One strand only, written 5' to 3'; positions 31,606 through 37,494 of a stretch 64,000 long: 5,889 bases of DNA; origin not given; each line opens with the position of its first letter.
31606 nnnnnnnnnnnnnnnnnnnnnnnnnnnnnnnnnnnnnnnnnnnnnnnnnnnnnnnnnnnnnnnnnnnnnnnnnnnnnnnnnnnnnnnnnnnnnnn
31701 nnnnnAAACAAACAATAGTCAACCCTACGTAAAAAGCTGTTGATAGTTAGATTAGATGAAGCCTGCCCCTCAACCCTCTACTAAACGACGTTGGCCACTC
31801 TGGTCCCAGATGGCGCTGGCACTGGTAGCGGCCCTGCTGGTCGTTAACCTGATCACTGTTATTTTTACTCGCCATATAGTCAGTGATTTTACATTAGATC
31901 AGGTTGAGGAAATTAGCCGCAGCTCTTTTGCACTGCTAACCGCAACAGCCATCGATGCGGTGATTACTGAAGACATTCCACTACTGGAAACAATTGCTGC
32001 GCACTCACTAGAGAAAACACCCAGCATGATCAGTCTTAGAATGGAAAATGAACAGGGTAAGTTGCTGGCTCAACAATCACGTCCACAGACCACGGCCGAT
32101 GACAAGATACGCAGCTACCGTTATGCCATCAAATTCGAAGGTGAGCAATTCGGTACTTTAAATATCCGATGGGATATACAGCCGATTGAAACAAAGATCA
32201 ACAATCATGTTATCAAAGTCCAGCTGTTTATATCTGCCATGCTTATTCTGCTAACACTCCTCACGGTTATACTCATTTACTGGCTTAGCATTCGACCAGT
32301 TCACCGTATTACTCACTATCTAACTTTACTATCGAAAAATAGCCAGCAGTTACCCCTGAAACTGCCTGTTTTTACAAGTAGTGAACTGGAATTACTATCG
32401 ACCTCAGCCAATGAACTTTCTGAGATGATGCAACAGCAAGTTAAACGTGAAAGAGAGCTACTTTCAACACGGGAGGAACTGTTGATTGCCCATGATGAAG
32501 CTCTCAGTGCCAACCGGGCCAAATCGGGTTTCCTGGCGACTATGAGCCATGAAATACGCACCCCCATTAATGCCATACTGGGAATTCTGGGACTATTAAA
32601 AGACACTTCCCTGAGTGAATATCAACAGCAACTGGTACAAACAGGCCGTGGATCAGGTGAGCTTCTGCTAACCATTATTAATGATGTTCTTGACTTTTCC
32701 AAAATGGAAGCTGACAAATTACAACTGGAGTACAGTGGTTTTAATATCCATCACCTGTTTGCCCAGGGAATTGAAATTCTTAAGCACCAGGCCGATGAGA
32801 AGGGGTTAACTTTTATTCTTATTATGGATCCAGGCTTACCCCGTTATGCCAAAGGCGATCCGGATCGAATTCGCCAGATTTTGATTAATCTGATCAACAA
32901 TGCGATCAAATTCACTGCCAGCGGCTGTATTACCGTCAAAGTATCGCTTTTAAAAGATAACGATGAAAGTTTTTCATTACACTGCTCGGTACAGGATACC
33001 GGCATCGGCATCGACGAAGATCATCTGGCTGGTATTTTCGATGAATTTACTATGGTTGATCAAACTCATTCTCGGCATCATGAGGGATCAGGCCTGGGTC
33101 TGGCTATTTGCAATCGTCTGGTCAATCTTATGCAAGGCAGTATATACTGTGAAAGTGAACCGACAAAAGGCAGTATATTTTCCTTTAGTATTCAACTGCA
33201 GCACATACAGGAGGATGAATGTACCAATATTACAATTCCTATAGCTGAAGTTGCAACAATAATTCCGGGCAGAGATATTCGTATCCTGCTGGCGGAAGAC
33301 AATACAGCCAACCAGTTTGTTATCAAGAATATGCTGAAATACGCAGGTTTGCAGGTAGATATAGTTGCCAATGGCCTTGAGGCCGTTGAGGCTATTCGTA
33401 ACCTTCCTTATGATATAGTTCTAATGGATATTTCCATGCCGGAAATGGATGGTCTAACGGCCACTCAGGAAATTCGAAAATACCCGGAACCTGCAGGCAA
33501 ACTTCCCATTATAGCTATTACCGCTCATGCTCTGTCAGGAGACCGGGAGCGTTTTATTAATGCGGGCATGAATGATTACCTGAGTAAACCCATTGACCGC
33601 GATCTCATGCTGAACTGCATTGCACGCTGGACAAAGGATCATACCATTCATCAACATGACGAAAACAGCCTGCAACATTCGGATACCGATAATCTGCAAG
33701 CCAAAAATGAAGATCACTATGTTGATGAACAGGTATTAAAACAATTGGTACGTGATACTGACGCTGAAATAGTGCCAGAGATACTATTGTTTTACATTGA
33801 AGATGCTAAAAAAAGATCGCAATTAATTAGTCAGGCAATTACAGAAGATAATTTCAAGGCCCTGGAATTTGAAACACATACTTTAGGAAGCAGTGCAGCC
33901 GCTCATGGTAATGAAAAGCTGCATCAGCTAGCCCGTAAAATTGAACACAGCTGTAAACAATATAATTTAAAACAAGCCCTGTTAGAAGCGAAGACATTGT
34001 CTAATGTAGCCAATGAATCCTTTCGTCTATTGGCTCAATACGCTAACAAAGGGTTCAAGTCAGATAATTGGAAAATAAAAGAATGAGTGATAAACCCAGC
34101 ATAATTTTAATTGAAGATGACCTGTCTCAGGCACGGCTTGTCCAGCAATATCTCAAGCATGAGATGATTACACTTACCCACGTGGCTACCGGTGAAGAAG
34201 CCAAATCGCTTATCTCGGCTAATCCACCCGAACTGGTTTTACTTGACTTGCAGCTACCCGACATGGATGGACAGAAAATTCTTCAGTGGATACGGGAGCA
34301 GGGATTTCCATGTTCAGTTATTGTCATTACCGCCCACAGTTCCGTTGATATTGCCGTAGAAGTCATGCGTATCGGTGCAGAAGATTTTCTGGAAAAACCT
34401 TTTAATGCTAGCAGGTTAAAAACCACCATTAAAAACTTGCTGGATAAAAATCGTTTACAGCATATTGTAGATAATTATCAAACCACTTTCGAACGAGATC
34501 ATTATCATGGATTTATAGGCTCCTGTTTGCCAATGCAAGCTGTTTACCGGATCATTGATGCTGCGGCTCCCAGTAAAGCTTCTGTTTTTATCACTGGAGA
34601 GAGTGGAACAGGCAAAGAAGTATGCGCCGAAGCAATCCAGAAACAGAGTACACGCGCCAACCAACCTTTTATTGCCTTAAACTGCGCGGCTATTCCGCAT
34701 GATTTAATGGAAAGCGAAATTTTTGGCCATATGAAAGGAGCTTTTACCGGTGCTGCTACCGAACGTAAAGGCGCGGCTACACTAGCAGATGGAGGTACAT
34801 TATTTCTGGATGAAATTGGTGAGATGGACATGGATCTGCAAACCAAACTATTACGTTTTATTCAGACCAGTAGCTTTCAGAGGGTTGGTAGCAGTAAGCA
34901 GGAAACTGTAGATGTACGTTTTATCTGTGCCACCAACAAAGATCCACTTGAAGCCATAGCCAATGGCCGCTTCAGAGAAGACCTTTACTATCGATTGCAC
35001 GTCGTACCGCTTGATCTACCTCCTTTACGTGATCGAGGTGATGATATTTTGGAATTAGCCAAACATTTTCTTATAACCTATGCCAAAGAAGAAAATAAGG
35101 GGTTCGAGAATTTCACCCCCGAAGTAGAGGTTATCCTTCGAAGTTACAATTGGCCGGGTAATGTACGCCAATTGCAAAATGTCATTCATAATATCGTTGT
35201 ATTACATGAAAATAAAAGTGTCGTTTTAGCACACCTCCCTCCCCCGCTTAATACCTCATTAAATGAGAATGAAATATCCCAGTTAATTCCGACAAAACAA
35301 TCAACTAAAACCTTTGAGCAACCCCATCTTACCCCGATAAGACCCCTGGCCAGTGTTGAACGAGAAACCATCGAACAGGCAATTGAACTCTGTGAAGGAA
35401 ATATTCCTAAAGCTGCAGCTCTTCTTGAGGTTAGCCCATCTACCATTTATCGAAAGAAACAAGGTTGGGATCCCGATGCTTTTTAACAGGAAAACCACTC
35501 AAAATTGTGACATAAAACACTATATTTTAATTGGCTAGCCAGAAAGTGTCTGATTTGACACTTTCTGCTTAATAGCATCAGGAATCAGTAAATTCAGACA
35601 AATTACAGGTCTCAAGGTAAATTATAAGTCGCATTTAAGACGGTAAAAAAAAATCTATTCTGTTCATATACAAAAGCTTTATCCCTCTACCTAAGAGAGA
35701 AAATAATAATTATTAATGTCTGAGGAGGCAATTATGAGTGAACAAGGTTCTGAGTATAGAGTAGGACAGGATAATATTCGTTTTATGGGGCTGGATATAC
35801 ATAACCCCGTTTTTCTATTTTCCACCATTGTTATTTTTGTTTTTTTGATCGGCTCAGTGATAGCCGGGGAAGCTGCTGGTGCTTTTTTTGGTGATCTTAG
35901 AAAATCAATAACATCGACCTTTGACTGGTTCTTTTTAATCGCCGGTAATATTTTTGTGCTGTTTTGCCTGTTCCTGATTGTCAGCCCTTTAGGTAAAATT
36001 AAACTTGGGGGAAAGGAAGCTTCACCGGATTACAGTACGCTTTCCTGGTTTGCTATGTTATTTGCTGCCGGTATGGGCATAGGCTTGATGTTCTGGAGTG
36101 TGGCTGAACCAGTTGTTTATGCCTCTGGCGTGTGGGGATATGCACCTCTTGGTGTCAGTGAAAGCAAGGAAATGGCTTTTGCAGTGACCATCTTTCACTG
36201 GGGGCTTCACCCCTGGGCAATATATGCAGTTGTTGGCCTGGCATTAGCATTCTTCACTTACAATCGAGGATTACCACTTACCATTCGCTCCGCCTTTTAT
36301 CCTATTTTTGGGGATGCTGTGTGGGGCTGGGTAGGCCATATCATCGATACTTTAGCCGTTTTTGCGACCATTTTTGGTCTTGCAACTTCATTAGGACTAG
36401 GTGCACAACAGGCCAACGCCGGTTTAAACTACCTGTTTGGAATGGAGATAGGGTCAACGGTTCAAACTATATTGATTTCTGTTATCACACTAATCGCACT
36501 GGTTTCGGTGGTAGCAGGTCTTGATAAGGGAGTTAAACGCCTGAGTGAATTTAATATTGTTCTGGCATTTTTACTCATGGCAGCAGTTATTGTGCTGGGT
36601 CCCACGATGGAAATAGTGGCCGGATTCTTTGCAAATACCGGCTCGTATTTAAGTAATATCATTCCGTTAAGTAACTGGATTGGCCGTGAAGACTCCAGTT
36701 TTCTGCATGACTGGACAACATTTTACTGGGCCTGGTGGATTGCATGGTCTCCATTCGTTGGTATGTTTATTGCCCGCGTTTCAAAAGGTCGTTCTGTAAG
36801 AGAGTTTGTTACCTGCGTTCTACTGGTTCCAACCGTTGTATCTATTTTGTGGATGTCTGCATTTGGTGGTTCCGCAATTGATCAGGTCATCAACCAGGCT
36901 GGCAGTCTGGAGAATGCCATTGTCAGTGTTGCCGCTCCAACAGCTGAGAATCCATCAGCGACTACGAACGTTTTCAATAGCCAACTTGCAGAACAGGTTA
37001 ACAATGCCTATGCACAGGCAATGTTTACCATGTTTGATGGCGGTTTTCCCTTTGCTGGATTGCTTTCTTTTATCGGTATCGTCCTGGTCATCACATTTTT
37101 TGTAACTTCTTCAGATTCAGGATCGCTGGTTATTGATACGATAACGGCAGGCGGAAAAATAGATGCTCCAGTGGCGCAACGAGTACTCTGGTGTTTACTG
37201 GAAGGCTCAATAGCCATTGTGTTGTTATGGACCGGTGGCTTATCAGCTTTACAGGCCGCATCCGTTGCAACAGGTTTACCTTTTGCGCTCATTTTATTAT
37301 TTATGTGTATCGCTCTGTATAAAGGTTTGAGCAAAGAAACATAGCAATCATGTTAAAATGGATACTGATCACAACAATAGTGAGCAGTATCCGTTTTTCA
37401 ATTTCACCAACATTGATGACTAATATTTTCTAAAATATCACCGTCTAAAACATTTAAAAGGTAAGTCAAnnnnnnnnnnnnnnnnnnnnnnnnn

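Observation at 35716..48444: Complete corrinoid-dependent quaternary-amine demethylation / C1-oxidation cluster in an apparently aerobic gammaproteobacterium, but missing its substrate methyltransferase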

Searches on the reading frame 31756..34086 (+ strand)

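Call 6: search_protein_families(library=pfam, proteins=[window:31756-34086:+], max_evalue=0.01)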
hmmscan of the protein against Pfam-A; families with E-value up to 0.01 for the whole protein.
window:31756-34086:+ (776 aa): 5 families
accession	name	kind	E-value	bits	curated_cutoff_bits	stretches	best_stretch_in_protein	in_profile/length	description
PF02518.31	HATPase_c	-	2.7e-28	99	26.4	1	367-482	1-110/111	Histidine kinase-, DNA gyrase B-, and HSP90-like ATPase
PF00072.30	Response_reg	-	3.4e-28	98.5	30.2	1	510-621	1-109/111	Response regulator receiver domain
PF00512.31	HisKA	-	3.4e-19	69.1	26.9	1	255-319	1-65/66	His Kinase A (phospho-acceptor) domain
PF01627.28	Hpt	-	7.5e-07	29.7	24.6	1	676-736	2-62/84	Hpt domain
PF13589.12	HATPase_c_3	-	0.0051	17.3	25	0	375-449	6-79/137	Histidine kinase-, DNA gyrase B-, and HSP90-like ATPase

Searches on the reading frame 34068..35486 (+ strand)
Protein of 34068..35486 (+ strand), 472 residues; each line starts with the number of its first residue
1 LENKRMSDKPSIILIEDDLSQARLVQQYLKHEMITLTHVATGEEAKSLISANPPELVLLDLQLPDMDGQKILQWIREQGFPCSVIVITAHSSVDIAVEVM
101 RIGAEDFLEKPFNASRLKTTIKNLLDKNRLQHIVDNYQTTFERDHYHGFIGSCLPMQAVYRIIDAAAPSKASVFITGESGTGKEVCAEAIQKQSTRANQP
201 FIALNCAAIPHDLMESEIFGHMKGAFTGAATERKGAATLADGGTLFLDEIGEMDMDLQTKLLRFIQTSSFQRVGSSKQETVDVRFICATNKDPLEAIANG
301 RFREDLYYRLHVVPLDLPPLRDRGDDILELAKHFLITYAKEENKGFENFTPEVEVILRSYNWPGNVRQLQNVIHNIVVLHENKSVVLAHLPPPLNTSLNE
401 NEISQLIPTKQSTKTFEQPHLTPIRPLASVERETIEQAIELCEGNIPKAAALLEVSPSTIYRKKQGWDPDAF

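Call 6: search_protein_families(library=pfam, proteins=[window:34068-35486:+], max_evalue=0.01)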
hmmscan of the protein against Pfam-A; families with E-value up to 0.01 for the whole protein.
window:34068-35486:+ (472 aa): 12 families
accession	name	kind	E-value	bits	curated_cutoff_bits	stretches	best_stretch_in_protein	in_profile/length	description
PF00158.32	Sigma54_activat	-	6.5e-68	228.1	20.2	1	150-315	2-167/168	Sigma-54 interaction domain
PF14532.12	Sigma54_activ_2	-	4.2e-26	92.3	25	1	150-320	1-138/138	Sigma-54 interaction domain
PF00072.30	Response_reg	-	5e-26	91.5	30.2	1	12-121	1-110/111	Response regulator receiver domain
PF25601.1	AAA_lid_14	-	1.8e-23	82.6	27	1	321-400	1-80/87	AAA+ ATPase lid domain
PF02954.25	HTH_8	-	1.6e-10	41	22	1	427-463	2-38/42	Bacterial regulatory protein, Fis family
PF07728.20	AAA_5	-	2.1e-06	28.2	22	1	173-293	2-125/139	AAA domain (dynein-related subfamily)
PF00004.35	AAA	-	8.1e-06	26.8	21.2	1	174-307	2-128/131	ATPase family associated with various cellular activities (AAA)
PF01078.27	Mg_chelatase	-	4.9e-05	23.3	20.3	1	165-290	17-157/207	Magnesium chelatase, subunit ChlI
PF20274.4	cREC_REC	-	0.00016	22.7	27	1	14-101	3-83/88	Cyclic-phosphate processing Receiver domain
PF07724.20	AAA_2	-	0.00075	20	27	1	170-293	3-127/166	AAA domain (Cdc48 subfamily)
PF13191.12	AAA_16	-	0.0011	19.9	32.6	1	164-251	17-103/167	AAA ATPase domain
PF13245.12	AAA_19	-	0.0029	18.2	25.1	0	169-278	10-128/134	AAA domain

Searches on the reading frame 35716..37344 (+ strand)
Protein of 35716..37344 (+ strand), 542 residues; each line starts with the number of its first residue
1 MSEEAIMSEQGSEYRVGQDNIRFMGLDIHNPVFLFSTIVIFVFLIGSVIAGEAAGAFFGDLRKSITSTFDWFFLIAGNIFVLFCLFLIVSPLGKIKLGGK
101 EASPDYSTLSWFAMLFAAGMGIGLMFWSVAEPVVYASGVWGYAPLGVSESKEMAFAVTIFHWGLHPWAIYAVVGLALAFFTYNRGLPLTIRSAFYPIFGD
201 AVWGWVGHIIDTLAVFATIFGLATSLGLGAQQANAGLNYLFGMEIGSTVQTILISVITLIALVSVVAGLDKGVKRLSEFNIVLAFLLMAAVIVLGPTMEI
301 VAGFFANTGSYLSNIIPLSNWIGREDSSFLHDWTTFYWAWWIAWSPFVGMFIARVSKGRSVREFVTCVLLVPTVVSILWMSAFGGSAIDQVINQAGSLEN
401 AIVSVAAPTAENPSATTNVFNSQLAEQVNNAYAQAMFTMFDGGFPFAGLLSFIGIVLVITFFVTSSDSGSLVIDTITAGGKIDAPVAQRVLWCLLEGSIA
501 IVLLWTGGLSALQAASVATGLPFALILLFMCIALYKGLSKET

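Call 5: search_protein_families(library=pfam, proteins=[window:35716-37344:+], max_evalue=0.01)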
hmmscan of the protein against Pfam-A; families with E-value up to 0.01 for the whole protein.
window:35716-37344:+ (542 aa): 1 family
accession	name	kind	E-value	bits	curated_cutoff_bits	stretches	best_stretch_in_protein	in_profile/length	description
PF02028.23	BCCT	-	4e-177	590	27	1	32-541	1-485/485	BCCT, betaine/carnitine/choline family transporter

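Call 59: search_protein_families(library=ncbifam, proteins=[window:35716-37344:+], max_evalue=1e-10)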
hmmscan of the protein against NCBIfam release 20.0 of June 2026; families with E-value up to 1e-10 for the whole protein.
window:35716-37344:+ (542 aa): 5 families
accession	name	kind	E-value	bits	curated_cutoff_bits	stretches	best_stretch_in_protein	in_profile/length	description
NF047988.1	betaine_BCCT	equivalog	8.8e-160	532.4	650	2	32-404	2-374/483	glycine betaine uptake BCCT transporter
TIGR00842.1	bcct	subfamily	5e-138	460.6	407.55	1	71-541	2-452/452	BCCT family transporter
NF007399.1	PRK09928.1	subfamily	6.2e-129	431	695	2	28-405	11-389/675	choline BCCT transporter BetT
NF002887.1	PRK03356.1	equivalog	4.8e-67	226.7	541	1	27-536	8-494/497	L-carnitine/gamma-butyrobetaine antiporter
NF007412.0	PRK09950.1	equivalog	8.8e-57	192.8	647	1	35-539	15-497/536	BCCT family transporter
